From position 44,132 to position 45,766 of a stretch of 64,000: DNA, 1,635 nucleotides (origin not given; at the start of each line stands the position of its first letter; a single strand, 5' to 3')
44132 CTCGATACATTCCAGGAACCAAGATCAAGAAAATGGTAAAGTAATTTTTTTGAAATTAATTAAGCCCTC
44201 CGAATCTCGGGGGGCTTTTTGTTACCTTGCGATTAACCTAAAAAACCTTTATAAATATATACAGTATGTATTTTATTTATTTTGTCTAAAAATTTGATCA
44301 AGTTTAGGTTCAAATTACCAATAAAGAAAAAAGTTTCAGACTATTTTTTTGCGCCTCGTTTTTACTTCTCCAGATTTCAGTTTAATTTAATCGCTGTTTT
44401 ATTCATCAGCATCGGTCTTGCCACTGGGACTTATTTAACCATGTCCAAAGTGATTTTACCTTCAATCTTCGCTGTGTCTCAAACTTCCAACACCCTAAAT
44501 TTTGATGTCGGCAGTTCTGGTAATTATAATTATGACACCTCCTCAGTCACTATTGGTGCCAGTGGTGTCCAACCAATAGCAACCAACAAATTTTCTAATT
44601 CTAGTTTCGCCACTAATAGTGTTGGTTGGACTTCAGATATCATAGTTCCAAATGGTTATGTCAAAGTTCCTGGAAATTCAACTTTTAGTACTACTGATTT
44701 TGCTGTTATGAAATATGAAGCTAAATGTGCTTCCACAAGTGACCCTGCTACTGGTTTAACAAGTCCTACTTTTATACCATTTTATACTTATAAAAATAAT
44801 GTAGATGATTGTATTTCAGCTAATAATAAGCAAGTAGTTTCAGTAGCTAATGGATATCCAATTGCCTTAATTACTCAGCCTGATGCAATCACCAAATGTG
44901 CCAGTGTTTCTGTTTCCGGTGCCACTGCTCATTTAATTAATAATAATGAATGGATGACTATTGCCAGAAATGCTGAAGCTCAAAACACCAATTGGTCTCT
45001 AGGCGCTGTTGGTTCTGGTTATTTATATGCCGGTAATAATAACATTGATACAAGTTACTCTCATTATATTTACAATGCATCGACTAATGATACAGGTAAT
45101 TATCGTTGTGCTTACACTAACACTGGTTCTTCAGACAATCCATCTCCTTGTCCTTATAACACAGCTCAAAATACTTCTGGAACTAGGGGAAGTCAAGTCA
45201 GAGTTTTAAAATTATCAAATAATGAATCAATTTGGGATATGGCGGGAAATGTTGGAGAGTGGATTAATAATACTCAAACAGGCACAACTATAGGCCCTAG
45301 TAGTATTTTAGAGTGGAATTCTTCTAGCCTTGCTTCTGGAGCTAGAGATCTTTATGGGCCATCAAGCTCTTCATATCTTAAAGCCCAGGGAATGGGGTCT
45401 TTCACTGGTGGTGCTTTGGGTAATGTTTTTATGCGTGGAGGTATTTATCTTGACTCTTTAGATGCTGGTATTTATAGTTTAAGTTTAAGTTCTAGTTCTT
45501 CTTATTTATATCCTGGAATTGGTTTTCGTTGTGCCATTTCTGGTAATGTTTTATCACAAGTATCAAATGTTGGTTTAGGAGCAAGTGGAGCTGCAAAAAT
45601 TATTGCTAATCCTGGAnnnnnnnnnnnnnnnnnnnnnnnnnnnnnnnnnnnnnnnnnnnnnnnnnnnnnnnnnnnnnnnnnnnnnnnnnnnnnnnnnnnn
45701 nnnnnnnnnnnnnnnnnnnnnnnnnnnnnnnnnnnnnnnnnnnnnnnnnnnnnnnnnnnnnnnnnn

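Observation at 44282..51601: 1540-aa membrane-anchored FGE-domain/FN3-array surface protein immediately followed by a MacB-type ABC exporter pair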

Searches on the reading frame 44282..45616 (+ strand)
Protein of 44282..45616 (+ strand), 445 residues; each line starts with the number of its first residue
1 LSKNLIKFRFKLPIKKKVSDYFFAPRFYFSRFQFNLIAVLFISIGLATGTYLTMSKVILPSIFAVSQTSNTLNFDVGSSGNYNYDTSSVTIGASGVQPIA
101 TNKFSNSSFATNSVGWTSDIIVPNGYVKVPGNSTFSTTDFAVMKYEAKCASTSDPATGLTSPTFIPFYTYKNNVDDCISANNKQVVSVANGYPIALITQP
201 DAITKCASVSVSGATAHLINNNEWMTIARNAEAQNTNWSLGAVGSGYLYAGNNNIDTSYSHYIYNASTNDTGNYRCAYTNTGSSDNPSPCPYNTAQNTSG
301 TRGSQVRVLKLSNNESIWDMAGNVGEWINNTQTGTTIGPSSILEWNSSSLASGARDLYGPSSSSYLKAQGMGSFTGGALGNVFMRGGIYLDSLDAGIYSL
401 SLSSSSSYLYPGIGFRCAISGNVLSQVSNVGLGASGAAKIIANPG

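Call 11: find_homologous_proteins(query=window:44282-45616:+)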
Query seq(445 aa) (445 aa): 87 proteins with E <= 0.001 among 8000 candidates.
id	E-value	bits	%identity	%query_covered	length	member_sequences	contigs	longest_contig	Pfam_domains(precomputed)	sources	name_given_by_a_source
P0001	4.3e-106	374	49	87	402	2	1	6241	-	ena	-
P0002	8.6e-105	369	50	82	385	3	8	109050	-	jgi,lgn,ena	-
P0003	2.4e-104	368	48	91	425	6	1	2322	-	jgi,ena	-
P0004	9.0e-104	366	48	87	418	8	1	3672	-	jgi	-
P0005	2.5e-100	355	51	83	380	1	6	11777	-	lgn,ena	-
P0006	6.2e-100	353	46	94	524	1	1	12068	-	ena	-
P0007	1.0e-99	353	50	81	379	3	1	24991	-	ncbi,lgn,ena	-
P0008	5.4e-99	350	47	92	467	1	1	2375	-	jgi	-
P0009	9.6e-99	349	48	84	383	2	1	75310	-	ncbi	-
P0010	1.1e-98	349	55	72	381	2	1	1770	-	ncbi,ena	-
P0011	2.6e-97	345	49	88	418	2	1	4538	-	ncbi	-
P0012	2.8e-97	345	48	85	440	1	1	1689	-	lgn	-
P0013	3.0e-97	344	45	96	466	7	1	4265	-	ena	-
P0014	4.8e-97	344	46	96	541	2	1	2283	-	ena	-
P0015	3.7e-96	341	51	80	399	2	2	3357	-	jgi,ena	-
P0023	7.1e-86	307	45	86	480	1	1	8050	PF03781.23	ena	-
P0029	1.4e-70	257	39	90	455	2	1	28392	PF03781.23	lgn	-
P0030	6.2e-65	238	45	69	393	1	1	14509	PF03781.23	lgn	-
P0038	4.7e-59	219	41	74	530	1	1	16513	PF03781.23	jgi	jgi:formylglycine-generating enzyme required for sulfatase activity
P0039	2.7e-55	206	45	65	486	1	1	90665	PF07963.18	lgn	-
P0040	5.6e-50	189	37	89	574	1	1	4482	PF03781.23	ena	-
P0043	1.1e-46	178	42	66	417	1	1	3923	PF07963.18,PF03781.23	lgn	-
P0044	4.1e-41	160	39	67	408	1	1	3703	PF07963.18,PF03781.23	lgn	-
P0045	2.9e-40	157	42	66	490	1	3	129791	PF07963.18,PF03781.23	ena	-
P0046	5.7e-39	152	38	67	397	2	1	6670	PF07963.18,PF03781.23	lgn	-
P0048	1.6e-38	151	38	67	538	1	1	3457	PF07963.18,PF03781.23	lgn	-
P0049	1.7e-37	148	39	66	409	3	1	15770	PF07963.18,PF03781.23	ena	-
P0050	2.0e-37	147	39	67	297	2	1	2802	PF03781.23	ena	-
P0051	1.2e-36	145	38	67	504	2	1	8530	PF07963.18,PF03781.23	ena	-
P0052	9.9e-36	142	39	67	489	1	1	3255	PF03781.23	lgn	-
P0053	1.1e-35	142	37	61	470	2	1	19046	PF07963.18,PF03781.23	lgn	-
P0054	1.8e-35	141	37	67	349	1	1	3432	PF03781.23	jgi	jgi:formylglycine-generating enzyme required for sulfatase activity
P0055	2.3e-35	141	38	67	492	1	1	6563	PF07963.18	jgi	jgi:prepilin-type N-terminal cleavage/methylation domain-containing protein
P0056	5.6e-35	139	37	67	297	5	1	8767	PF03781.23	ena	-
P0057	3.4e-34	137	37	66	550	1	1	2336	PF03781.23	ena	-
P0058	1.9e-33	134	40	62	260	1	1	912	PF03781.23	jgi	jgi:formylglycine-generating enzyme required for sulfatase activity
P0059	4.4e-33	133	38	67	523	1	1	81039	PF07963.18,PF03781.23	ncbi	-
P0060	3.2e-31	127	36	67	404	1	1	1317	PF03781.23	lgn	-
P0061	1.3e-30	125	35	67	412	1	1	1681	PF03781.23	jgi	jgi:formylglycine-generating enzyme required for sulfatase activity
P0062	4.9e-30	123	41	50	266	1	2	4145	PF03781.23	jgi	jgi:hypothetical protein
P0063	1.5e-29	121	31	73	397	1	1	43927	PF03781.23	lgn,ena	-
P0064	1.3e-28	118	32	67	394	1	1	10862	PF03781.23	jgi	jgi:formylglycine-generating enzyme required for sulfatase activity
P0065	3.2e-27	114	37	67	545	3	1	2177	PF07963.18,PF03781.23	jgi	jgi:prepilin-type N-terminal cleavage/methylation domain-containing protein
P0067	2.5e-26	111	35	67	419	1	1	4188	PF03781.23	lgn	-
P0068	1.4e-25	108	35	66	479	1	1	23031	PF03781.23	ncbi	-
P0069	6.6e-25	106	35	67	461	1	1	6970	PF03781.23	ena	-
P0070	3.1e-24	104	34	74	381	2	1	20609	PF03781.23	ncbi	-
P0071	3.5e-24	104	33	67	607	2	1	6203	PF03781.23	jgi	jgi:formylglycine-generating enzyme required for sulfatase activity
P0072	4.3e-24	103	31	77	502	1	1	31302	PF07963.18,PF03781.23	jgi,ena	jgi:prepilin-type N-terminal cleavage/methylation domain-containing protein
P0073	7.1e-23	99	34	66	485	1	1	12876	PF07963.18,PF03781.23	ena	-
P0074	6.4e-22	96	37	67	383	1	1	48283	PF07963.18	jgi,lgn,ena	-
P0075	3.9e-21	94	34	67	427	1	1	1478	PF07963.18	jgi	jgi:prepilin-type N-terminal cleavage/methylation domain-containing protein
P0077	1.1e-20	92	33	62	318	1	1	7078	PF03781.23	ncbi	-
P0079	2.8e-17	81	32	67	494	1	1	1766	PF07963.18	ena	-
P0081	9.0e-15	73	32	67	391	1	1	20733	PF07963.18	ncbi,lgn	-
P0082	4.5e-14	70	31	67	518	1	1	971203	PF07963.18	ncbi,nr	ncbi:MAG: type II secretion system protein [Candidatus Gracilibacteria bacterium]|nr:type II secreti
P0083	1.5e-13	69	35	58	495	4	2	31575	PF07963.18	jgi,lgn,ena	-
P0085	2.2e-10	58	28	75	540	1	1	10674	PF07963.18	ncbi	-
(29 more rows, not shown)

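Call 21: find_encoding_contigs(protein=P0002, flank=10000, max_places=4)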
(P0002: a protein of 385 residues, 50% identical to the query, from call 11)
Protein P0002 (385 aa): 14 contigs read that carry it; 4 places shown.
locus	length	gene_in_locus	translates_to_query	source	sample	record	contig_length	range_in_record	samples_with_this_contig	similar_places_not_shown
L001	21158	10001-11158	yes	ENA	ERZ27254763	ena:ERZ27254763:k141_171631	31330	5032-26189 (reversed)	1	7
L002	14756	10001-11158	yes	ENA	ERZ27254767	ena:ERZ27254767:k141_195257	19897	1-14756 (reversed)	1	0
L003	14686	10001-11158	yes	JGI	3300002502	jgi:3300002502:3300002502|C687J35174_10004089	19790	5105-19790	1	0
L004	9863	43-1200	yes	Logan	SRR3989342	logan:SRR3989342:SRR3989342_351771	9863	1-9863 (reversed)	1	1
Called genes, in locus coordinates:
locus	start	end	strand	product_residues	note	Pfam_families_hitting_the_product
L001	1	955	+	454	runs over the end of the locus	PF00496:SBP_bac_5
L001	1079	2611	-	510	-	PF00239:Resolvase, PF07508:Recombinase (weak), PF13408:Zn_ribbon_recom (weak)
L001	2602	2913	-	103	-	-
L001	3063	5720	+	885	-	PF26449:DUF8128, PF01935:DUF87 (faint), PF10412:TrwB_AAD_bind (faint)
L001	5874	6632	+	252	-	PF13814:Replic_Relax (weak)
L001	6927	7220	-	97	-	PF11171:DUF2958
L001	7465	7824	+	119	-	PF05635:23S_rRNA_IVP, PF22296:bAvd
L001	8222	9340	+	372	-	PF00078:RVT_1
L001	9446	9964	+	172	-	PF01936:NYN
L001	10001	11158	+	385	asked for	-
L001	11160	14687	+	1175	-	PF00041:fn3 (faint), PF16656:Pur_ac_phosph_N, PF23376:Fn3_VIN3 (faint), PF25059:FN3_DSCAM-DSCAML_C (faint)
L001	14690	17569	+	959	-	PF00005:ABC_tran, PF02463:SMC_N (weak), PF13304:AAA_21 (faint), PF12704:MacB_PCD, PF02687:FtsX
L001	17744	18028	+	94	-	PF04956:TrbC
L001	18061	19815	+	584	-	-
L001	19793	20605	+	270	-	PF26593:TraC-like (weak)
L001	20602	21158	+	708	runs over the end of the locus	PF01935:DUF87, PF12846:AAA_10 (weak), PF13401:AAA_22 (faint), PF19044:P-loop_TraG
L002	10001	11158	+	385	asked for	-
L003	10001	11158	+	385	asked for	-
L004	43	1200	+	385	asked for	-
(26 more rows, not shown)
